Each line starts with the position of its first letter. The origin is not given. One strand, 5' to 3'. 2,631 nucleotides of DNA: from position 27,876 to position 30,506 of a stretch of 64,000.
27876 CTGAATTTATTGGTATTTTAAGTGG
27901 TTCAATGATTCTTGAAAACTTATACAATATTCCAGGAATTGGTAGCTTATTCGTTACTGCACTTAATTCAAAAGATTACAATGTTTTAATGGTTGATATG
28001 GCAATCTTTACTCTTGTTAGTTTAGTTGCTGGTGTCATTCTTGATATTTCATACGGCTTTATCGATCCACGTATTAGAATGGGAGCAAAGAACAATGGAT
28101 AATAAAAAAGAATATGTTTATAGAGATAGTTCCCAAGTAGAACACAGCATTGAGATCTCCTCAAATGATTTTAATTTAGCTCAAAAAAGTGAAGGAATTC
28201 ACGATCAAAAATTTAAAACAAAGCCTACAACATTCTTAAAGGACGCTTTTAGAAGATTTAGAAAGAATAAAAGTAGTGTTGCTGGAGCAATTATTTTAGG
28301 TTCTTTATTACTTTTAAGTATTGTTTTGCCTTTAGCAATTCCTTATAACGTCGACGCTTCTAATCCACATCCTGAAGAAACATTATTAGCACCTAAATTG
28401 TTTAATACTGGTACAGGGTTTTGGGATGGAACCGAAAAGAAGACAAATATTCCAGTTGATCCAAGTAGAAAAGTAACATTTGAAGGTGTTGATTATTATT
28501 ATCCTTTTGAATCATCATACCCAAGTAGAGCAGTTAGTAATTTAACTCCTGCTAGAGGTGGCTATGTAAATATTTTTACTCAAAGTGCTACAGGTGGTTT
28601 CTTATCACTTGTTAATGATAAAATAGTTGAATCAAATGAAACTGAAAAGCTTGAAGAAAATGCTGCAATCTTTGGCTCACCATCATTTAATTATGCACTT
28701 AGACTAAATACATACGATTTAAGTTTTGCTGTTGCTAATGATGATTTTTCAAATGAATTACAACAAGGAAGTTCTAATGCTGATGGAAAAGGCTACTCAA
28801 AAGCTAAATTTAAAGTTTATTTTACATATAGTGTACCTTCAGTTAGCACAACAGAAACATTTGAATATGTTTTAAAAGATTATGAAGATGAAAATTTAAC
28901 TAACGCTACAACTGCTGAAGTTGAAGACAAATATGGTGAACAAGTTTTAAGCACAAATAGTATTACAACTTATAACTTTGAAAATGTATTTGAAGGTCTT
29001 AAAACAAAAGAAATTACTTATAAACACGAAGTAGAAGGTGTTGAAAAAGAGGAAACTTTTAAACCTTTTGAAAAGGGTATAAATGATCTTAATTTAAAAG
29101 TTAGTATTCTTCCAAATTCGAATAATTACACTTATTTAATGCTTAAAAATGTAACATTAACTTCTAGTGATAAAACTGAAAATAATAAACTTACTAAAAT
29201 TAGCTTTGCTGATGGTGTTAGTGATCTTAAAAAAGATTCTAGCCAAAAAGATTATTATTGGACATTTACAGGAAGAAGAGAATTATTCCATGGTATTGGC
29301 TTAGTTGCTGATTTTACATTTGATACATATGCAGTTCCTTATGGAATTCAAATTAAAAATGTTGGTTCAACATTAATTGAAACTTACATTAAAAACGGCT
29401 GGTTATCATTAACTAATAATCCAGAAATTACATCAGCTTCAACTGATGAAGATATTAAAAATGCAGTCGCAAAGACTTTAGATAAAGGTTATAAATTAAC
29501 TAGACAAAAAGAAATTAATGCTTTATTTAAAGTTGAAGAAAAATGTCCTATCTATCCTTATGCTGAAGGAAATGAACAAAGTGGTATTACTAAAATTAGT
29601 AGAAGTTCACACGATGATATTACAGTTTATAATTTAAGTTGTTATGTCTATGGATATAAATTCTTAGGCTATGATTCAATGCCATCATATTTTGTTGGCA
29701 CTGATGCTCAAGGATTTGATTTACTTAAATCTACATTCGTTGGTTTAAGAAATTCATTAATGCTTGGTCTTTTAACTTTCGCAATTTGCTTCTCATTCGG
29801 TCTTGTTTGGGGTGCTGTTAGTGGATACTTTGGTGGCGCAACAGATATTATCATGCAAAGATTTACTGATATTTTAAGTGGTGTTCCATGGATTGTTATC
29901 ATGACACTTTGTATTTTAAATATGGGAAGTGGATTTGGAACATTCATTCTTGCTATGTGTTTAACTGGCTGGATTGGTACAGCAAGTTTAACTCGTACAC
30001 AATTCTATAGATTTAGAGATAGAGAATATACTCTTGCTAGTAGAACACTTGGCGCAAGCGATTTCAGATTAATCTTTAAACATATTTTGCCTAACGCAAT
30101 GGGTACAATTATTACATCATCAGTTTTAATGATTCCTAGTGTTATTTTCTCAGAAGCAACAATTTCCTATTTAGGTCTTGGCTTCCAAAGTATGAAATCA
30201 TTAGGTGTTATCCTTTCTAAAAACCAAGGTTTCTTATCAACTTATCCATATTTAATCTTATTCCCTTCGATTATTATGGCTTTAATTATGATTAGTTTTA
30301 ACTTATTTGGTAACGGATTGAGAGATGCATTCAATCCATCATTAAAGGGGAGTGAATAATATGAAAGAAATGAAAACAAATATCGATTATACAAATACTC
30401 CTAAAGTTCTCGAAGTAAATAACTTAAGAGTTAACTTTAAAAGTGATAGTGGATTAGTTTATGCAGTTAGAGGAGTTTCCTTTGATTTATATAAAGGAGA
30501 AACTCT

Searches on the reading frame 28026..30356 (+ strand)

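Call 7: search_protein_families(library=pfam, proteins=[window:28026-30356:+], max_evalue=0.1)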
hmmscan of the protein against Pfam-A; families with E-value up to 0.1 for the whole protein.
window:28026-30356:+ (777 aa): 2 families
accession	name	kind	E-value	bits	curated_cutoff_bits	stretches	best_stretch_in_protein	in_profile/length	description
PF00528.27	BPD_transp_1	-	3.9e-28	98.9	26.4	1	592-774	1-183/184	Binding-protein-dependent transport system inner membrane component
PF12911.12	OppC_N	-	1.1e-11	44.9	23.9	1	69-123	1-53/53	N-terminal TM domain of oligopeptide transport permease C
